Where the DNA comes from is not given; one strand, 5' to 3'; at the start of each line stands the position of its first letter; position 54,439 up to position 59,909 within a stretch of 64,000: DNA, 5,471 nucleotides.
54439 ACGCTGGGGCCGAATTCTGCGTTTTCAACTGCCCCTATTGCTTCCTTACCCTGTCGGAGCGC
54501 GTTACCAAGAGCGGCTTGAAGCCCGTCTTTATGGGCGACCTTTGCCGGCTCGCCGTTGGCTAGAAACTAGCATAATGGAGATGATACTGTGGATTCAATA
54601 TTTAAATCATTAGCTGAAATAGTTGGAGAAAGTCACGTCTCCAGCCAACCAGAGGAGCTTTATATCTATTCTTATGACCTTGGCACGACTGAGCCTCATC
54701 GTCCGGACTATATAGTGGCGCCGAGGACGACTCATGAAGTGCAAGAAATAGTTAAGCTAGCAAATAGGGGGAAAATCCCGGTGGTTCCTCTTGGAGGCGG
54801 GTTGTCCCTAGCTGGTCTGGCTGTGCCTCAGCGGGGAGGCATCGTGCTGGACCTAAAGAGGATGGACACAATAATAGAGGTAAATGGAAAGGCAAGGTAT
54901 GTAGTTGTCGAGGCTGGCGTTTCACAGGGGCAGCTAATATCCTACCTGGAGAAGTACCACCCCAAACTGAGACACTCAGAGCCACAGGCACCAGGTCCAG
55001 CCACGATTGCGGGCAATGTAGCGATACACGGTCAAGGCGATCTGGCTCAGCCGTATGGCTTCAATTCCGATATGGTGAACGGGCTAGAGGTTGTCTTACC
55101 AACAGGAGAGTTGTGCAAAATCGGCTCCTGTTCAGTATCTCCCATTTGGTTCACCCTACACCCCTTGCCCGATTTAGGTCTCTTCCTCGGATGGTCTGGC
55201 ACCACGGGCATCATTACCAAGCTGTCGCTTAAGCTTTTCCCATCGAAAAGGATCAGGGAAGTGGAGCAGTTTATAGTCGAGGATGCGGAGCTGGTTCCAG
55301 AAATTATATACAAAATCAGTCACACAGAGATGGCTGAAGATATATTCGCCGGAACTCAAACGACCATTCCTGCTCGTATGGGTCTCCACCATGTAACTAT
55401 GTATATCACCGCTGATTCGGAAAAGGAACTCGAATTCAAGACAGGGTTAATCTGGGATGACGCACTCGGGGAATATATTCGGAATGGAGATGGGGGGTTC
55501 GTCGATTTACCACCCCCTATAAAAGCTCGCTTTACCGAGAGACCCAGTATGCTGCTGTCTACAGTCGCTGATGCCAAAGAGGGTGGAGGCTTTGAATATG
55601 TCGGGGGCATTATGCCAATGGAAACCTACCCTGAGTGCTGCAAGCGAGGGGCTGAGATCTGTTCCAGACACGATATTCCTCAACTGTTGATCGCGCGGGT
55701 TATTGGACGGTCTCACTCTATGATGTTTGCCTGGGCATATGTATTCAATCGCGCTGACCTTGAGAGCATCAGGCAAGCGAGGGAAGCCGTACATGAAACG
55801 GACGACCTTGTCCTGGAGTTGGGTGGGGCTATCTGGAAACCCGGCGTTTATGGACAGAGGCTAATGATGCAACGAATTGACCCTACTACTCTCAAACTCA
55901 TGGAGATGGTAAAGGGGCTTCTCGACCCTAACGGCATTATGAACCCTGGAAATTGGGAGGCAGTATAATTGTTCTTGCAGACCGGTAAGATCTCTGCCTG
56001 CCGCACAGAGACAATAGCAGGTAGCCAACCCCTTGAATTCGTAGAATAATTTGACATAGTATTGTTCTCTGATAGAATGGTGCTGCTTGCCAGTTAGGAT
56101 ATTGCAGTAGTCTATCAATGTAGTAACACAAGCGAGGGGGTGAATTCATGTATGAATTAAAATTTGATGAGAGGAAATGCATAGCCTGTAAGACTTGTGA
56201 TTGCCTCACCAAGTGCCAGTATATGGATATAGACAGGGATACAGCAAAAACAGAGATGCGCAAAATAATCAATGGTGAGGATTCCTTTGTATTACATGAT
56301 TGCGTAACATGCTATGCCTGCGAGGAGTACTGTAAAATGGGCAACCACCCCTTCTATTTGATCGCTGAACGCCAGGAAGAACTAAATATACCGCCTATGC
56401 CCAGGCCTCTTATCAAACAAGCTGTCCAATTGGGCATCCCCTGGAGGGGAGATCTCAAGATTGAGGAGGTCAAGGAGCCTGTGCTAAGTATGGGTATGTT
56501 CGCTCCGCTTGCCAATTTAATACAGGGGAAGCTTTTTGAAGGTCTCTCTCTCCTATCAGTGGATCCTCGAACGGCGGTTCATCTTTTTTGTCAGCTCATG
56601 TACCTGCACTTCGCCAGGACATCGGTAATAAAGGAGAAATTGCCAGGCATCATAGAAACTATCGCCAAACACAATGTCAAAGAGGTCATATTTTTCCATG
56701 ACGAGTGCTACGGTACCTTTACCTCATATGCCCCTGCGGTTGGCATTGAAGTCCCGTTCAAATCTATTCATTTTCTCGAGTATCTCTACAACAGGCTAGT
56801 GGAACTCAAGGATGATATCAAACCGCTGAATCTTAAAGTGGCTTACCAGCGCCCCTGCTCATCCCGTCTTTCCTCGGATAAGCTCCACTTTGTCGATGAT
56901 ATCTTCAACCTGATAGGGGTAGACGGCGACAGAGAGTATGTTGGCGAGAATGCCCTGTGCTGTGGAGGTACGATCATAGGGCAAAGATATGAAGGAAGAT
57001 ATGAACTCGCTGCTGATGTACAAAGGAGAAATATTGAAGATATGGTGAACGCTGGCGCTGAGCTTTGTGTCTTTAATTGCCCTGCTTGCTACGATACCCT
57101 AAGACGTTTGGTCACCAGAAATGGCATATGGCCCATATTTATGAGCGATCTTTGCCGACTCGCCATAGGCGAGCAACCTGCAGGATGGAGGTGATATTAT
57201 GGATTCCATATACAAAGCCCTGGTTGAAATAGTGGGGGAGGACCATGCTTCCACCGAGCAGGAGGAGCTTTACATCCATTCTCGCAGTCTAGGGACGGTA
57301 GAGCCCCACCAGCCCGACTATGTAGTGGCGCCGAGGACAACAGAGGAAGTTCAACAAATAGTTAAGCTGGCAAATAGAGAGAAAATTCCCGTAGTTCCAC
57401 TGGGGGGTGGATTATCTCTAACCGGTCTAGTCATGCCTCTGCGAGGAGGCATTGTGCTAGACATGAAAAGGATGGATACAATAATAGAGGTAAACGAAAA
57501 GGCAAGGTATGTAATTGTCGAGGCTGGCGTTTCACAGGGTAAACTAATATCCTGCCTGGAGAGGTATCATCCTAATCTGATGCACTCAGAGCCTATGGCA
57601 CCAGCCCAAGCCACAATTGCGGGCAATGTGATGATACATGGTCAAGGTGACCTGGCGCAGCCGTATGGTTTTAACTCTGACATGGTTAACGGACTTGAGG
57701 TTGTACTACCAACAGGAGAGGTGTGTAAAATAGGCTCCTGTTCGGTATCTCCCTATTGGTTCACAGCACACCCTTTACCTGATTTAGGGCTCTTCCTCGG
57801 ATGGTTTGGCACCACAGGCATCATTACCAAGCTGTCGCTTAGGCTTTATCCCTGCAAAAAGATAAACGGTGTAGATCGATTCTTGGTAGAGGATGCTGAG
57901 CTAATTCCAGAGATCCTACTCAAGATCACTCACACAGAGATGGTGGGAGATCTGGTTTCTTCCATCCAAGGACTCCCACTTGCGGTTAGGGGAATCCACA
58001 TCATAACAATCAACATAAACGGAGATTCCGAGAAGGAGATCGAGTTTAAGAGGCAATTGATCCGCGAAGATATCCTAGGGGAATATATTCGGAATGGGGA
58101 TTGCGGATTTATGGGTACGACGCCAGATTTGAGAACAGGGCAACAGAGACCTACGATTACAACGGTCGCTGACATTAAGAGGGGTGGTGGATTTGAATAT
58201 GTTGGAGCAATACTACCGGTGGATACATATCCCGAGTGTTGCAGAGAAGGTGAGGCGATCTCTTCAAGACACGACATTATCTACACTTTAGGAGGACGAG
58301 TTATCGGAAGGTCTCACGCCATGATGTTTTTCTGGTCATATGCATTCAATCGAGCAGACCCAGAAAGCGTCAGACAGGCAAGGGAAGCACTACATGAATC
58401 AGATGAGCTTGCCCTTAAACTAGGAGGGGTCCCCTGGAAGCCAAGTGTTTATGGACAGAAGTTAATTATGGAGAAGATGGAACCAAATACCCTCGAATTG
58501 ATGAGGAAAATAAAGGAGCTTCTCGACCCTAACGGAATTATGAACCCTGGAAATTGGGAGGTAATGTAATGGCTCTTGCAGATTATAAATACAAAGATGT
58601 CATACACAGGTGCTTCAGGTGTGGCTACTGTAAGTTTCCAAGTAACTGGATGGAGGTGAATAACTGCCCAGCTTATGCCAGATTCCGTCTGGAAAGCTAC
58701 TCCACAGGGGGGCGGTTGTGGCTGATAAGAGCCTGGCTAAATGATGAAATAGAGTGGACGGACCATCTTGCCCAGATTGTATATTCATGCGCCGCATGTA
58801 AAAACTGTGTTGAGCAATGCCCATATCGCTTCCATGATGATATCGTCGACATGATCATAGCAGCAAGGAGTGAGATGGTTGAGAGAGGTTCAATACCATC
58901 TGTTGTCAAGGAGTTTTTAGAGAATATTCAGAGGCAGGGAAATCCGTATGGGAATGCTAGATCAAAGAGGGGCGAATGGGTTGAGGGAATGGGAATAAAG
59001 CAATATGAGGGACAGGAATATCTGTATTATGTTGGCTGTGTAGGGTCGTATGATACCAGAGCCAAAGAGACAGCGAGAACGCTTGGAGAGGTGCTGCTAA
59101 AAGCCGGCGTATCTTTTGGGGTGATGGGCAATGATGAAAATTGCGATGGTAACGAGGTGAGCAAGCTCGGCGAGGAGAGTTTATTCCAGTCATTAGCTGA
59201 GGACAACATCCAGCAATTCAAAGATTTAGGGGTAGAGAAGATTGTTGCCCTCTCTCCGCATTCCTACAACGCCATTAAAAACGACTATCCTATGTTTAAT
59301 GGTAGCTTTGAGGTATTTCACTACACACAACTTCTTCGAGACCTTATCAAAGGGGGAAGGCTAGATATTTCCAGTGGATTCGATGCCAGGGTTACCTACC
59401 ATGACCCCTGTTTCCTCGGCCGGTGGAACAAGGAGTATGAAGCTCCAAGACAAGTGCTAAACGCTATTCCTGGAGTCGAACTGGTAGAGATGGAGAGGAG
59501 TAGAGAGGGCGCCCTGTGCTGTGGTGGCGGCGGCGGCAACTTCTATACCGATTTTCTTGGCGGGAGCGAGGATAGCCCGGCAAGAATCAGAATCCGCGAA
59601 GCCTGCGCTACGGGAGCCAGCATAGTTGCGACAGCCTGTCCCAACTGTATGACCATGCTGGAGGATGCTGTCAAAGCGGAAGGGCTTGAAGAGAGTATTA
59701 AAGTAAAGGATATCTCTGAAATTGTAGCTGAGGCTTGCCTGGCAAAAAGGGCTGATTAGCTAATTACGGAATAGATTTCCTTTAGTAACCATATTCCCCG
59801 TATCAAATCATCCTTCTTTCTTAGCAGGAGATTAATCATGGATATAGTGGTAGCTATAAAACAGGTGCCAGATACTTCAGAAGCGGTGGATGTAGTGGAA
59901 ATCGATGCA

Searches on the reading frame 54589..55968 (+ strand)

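Call 4: search_protein_families(library=pfam, proteins=[window:54589-55968:+], max_evalue=0.01)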
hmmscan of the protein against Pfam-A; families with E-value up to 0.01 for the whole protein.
window:54589-55968:+ (459 aa): 2 families
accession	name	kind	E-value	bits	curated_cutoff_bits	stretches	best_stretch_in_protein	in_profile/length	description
PF01565.28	FAD_binding_4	-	5.6e-34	117.2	26.4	1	39-178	1-138/139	FAD binding domain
PF02913.24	FAD-oxidase_C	-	9.8e-11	42.3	21.2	1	342-455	135-247/248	FAD linked oxidases, C-terminal domain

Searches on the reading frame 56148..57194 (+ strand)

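Call 42: search_protein_families(library=pfam, proteins=[window:56148-57194:+], max_evalue=0.00001)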
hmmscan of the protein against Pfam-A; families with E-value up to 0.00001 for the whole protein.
window:56148-57194:+ (348 aa): 1 family
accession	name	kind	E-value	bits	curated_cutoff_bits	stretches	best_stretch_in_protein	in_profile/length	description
PF02754.22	CCG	-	1.9e-06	28.3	20.6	1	231-318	1-84/85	Cysteine-rich domain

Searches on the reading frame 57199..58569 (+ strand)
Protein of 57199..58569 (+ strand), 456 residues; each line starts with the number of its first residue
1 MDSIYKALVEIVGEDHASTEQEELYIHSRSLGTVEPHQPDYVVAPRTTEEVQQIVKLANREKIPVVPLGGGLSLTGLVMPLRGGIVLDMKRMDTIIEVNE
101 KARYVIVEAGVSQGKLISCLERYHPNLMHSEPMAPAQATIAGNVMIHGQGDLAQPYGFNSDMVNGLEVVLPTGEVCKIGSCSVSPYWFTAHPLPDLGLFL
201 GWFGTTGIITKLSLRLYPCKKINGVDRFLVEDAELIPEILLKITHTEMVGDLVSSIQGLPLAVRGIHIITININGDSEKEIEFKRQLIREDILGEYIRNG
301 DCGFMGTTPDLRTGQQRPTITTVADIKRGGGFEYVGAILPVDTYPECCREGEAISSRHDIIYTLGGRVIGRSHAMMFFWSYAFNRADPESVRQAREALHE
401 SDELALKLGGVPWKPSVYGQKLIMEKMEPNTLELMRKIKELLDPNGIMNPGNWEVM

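Call 42: search_protein_families(library=pfam, proteins=[window:57199-58569:+], max_evalue=0.00001)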
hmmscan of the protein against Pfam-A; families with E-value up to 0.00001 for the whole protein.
window:57199-58569:+ (456 aa): 2 families
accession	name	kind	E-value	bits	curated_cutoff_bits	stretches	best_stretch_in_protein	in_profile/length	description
PF01565.28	FAD_binding_4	-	4e-32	111.2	26.4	1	39-178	1-138/139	FAD binding domain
PF02913.24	FAD-oxidase_C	-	2.1e-11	44.5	21.2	1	336-452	132-247/248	FAD linked oxidases, C-terminal domain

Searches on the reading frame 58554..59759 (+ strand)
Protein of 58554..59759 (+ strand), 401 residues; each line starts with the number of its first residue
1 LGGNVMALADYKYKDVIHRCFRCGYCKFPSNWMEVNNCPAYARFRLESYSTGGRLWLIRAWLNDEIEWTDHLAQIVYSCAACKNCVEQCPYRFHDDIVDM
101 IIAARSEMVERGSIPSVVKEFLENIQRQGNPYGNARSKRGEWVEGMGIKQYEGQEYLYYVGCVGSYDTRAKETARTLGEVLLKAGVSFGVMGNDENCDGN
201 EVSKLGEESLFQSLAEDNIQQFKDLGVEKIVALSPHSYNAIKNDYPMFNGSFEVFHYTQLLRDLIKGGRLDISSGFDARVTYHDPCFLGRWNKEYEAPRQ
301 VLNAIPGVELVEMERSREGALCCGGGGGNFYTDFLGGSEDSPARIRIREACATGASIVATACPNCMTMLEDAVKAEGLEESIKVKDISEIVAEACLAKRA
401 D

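Call 42: search_protein_families(library=pfam, proteins=[window:58554-59759:+], max_evalue=0.00001)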
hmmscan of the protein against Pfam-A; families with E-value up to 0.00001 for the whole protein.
window:58554-59759:+ (401 aa): 2 families
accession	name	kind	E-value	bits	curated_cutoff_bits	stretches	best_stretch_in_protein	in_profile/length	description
PF02754.22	CCG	-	4.1e-27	94.5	20.6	2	280-369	1-84/85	Cysteine-rich domain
PF13183.11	Fer4_8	-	9.2e-11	42.6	27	1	18-91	3-66/68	4Fe-4S dicluster domain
